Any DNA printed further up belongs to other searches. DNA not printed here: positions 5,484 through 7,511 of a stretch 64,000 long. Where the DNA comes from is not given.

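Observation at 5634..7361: Orphan VirD4/TraD-like coupling ATPase with C-terminal zinc ribbon in a purely housekeeping context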

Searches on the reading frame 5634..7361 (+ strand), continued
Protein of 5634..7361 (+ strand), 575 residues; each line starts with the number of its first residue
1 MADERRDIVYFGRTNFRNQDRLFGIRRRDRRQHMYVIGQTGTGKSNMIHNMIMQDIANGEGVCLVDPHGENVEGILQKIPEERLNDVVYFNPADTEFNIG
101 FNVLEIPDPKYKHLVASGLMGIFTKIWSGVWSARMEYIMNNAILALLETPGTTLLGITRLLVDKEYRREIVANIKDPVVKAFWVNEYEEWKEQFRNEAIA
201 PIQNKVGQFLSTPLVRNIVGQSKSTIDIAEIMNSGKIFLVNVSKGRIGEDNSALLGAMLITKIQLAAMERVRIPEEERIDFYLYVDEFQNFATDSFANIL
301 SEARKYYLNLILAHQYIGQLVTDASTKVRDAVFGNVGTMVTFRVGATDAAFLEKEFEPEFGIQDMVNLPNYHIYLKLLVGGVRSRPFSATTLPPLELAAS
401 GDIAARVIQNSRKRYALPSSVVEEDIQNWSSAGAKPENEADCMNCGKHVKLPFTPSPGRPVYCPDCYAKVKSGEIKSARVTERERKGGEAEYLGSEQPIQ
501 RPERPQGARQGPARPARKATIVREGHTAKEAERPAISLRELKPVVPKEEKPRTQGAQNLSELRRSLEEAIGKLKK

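Call 30: predict_structure(alignment_id=A1)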
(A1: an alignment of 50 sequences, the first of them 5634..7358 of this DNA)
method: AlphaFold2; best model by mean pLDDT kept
length: 575 residues; sequences in the alignment: 50
mean_pLDDT: 70.0   pTM: 0.63
mean pLDDT of the five models: 70.0, 67.7, 67.5, 67.2, 62.1
residues with pLDDT >= 90: 47; 70-90: 301; 50-70: 122; < 50: 105
segments of 3 or more residues with pLDDT < 50: 1-4, 313-322, 324-335, 432-434, 482-538, 541-557
pLDDT, mean of each block of 10 residues (from residue 1): 55 78 68 65 78 85 84 89 92 89 78 70 64 75 82 80 84 88 83 65 68 84 88 92 76 78 78 77 71 55 58 45 41 52 71 69 73 65 67 77 90 92 81 58 86 77 88 81 38 34 37 38 35 44 40 46 84 75
secondary structure, 60 per line:
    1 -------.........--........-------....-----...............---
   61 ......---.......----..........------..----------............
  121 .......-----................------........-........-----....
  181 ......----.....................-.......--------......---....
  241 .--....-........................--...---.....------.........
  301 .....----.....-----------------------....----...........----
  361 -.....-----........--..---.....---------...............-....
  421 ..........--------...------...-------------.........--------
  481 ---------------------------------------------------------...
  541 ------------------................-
elements in order: E8-16 E19-26 E34-37 H43-57 E61-66 H70-76 H81-86 E87-90 H109-127 H133-148 H155-162 H164-171 H177-186 H191-211 H213-219 H228-233 E237-241 H244-247 H249-272 E281-285 H292-305 E310-314 E338-341 H346-356 H362-366 E372-379 E387-391 H401-415 H419-430 E439-441 E448-450 H464-472 H559-574

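Call 35: fold_search(model_id=the predicted structure, library=pdb)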
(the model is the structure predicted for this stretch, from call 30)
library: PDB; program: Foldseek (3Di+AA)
matches with E <= 10: 775; with E <= 0.001: 94
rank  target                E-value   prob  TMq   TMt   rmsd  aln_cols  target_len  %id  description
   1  1e9s_K                6.7e-11  1.00  0.45  0.58   6.3       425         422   15  Bacterial conjugative coupling protein TrwBdeltaN70. Unbound monoclinic form. (released 2001-02-06)
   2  1e9s_A                8.2e-11  1.00  0.46  0.59   6.0       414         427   16  Bacterial conjugative coupling protein TrwBdeltaN70. Unbound monoclinic form. (released 2001-02-06)
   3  1e9r_G                1.1e-10  1.00  0.46  0.61   5.3       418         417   17  Bacterial conjugative coupling protein TrwBdeltaN70. Trigonal form in complex with sulphate. (released 2001-02-06)
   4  1e9s_G                1.1e-10  1.00  0.48  0.62   6.4       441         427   16  Bacterial conjugative coupling protein TrwBdeltaN70. Unbound monoclinic form. (released 2001-02-06)
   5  1e9s_I                1.4e-10  1.00  0.45  0.58   5.5       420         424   17  Bacterial conjugative coupling protein TrwBdeltaN70. Unbound monoclinic form. (released 2001-02-06)
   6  1e9s_H                1.6e-10  1.00  0.46  0.60   5.4       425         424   16  Bacterial conjugative coupling protein TrwBdeltaN70. Unbound monoclinic form. (released 2001-02-06)
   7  1e9s_L                1.6e-10  1.00  0.45  0.59   6.2       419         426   16  Bacterial conjugative coupling protein TrwBdeltaN70. Unbound monoclinic form. (released 2001-02-06)
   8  1e9s_D                2.1e-10  1.00  0.46  0.61   5.4       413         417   17  Bacterial conjugative coupling protein TrwBdeltaN70. Unbound monoclinic form. (released 2001-02-06)
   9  1e9r_E                2.4e-10  1.00  0.45  0.59   5.6       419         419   16  Bacterial conjugative coupling protein TrwBdeltaN70. Trigonal form in complex with sulphate. (released 2001-02-06)
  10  1e9s_J                2.6e-10  1.00  0.47  0.62   5.1       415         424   16  Bacterial conjugative coupling protein TrwBdeltaN70. Unbound monoclinic form. (released 2001-02-06)
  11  1gki_D                2.8e-10  1.00  0.46  0.61   5.6       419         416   16  Plasmid coupling protein TrwB in complex with ADP and Mg2+. (released 2002-05-16)
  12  1gl6_B                2.8e-10  1.00  0.46  0.60   5.9       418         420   14  Plasmid coupling protein TrwB in complex with the non-hydrolysable GTP analogue GDPNP (released 2002-05-16)
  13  1e9s_E                2.8e-10  1.00  0.46  0.59   5.9       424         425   17  Bacterial conjugative coupling protein TrwBdeltaN70. Unbound monoclinic form. (released 2001-02-06)
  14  1gl7_D                2.9e-10  1.00  0.46  0.61   5.2       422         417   16  Plasmid coupling protein TrwB in complex with the non-hydrolisable ATP-analogue ADPNP. (released 2002-05-16)
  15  1e9s_F                3.1e-10  1.00  0.45  0.58   6.7       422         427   16  Bacterial conjugative coupling protein TrwBdeltaN70. Unbound monoclinic form. (released 2001-02-06)
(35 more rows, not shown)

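Call 36: search_protein_families(library=pfam, proteins=[L016:5173-6975:+, L015:6385-7800:+, L015:8018-8551:+, L015:5178-6197:+, L015:2600-3859:+, L015:3870-4763:+, L015:8644-10008:+, L081:11903-13339:+, L015:92-1315:+, L015:1312-2178:+], max_evalue=0.01)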
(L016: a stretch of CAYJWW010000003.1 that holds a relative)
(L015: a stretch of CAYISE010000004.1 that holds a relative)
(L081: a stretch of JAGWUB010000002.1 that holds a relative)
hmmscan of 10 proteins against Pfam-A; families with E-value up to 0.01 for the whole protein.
L016:5173-6975:+ (600 aa): 0 families

L015:6385-7800:+ (471 aa): 0 families

L015:8018-8551:+ (177 aa): 0 families

L015:5178-6197:+ (339 aa): 4 families
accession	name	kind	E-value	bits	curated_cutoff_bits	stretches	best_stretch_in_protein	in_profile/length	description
PF04545.22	Sigma70_r4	-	1.4e-11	44.2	24.1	1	17-63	6-48/50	Sigma-70, region 4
PF05066.19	HARE-HTH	-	1.7e-06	28.7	25.9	1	212-273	2-69/71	HB1, ASXL, restriction endonuclease HTH domain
PF09929.15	DUF2161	-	0.0064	17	27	0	286-338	65-113/118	Putative PD-(D/E)XK phosphodiesterase (DUF2161)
PF21982.2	RecX_HTH1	-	0.0088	16.4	26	0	272-289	23-40/40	RecX, first three-helix domain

L015:2600-3859:+ (419 aa): 5 families
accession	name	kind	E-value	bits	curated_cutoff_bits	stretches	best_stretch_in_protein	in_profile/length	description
PF22599.2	SecDF_P1_head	-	7.7e-30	103.6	27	1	144-239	19-114/114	SecDF, P1 head subdomain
PF02355.23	SecD_SecF_C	-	1.9e-16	60.5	20.5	1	242-409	14-184/189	Protein export membrane protein SecD/SecF, C-terminal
PF21760.3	SecD_1st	-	4.9e-14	52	27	1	73-130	5-59/60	Protein translocase subunit SecDF, P1 domain, N-terminal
PF03176.21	MMPL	-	9.8e-10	38.3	20.5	1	276-415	160-305/333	MMPL family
PF00873.25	ACR_tran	-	5.5e-07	28.1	28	1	251-412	323-490/1021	AcrB/AcrD/AcrF family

L015:3870-4763:+ (297 aa): 2 families
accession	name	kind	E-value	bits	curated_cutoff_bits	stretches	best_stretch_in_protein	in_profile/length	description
PF02355.23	SecD_SecF_C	-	1.1e-50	172.1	20.5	1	98-296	4-188/189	Protein export membrane protein SecD/SecF, C-terminal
PF07549.19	Sec_GG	-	0.00014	21.7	20.3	1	27-50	4-27/28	SecD/SecF GG Motif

L015:8644-10008:+ (454 aa): 5 families
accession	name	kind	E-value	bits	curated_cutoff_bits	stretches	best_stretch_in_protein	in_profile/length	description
PF10412.15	TrwB_AAD_bind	-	2.4e-08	33.7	20.5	1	55-366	13-310/387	Type IV secretion-system coupling protein DNA-binding domain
PF01935.23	DUF87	-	5.9e-06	27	23.2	1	58-270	24-203/220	Helicase HerA, central domain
PF13401.12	AAA_22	-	4.2e-05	24.3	27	0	56-81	4-29/130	AAA domain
PF12696.13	TraG-D_C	-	4.5e-05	23.8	22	1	308-347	3-43/126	TraM recognition site of TraD and TraG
PF02534.20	T4SS-DNA_transf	-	0.00045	19.6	20.1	1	58-346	45-344/468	Type IV secretory system Conjugative DNA transfer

L081:11903-13339:+ (478 aa): 6 families
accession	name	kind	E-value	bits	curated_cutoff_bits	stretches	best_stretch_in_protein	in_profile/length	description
PF01935.23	DUF87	-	5.5e-07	30.3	23.2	1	57-277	23-208/220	Helicase HerA, central domain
PF10412.15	TrwB_AAD_bind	-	1.3e-06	28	20.5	1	56-347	14-287/387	Type IV secretion-system coupling protein DNA-binding domain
PF02534.20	T4SS-DNA_transf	-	8e-06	25.4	20.1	1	58-349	45-347/468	Type IV secretory system Conjugative DNA transfer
PF12696.13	TraG-D_C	-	2.1e-05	24.9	22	1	307-366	2-66/126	TraM recognition site of TraD and TraG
PF13401.12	AAA_22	-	2.3e-05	25.1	27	1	56-93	4-41/130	AAA domain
PF13191.12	AAA_16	-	0.0029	18.6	32.6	1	53-89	18-55/167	AAA ATPase domain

L015:92-1315:+ (407 aa): 2 families
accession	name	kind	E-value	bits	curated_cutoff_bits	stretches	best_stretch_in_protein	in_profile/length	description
PF02913.24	FAD-oxidase_C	-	1.8e-42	146.2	21.2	1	203-388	62-247/248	FAD linked oxidases, C-terminal domain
PF01565.28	FAD_binding_4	-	0.00031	20.9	26.4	1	1-32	103-134/139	FAD binding domain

L015:1312-2178:+ (288 aa): 1 family
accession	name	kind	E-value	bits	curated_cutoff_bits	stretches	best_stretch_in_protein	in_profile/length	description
PF01551.29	Peptidase_M23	-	7.7e-30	103.4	28.7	1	181-274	3-96/96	Peptidase family M23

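Call 46: list_cluster_members(proteins=[P0153, P0160, P0163, P0169, P0171, P0195, P0211, P0238, P0123, P0144])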
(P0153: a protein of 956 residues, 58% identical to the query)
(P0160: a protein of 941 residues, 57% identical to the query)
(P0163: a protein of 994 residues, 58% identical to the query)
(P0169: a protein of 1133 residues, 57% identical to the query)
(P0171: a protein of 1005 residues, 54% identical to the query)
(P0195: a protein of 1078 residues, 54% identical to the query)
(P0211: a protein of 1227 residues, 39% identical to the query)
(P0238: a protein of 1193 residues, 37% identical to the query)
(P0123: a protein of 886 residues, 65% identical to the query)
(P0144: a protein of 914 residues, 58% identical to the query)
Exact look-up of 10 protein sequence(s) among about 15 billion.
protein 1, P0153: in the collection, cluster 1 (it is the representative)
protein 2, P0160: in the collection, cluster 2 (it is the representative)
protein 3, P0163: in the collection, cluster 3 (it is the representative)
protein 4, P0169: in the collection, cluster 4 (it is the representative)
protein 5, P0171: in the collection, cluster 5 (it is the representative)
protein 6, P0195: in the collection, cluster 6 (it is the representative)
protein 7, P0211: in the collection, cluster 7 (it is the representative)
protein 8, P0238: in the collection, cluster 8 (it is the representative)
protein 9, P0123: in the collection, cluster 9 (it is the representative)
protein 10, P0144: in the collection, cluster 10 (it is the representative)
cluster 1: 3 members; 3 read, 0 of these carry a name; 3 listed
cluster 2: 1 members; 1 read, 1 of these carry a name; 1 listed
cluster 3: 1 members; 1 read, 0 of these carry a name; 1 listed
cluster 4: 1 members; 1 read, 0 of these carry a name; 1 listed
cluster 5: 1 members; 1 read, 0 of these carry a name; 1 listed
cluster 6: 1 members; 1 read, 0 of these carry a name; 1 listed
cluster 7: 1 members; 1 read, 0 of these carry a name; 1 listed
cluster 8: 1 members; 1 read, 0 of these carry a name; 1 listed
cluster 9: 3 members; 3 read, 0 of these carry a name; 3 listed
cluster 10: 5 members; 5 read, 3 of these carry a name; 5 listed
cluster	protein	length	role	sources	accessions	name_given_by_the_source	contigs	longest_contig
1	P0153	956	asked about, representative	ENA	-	-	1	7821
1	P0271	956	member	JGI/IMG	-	-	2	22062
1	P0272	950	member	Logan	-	-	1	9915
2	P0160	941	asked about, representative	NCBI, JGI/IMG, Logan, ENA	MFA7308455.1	MAG: type IV secretion system DNA-binding domain-containing protein [Patescibacteria ...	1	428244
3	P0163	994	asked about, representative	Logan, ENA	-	-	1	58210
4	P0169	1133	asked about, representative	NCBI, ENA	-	-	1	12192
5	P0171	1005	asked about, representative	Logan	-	-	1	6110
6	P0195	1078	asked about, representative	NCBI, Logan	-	-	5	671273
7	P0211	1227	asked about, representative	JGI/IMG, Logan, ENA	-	-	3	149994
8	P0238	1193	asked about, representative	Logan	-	-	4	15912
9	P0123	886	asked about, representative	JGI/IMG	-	-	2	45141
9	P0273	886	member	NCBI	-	-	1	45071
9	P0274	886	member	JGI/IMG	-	-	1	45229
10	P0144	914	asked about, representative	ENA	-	-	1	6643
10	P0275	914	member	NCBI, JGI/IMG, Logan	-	DNA-directed RNA polymerase subunit RPC12/RpoP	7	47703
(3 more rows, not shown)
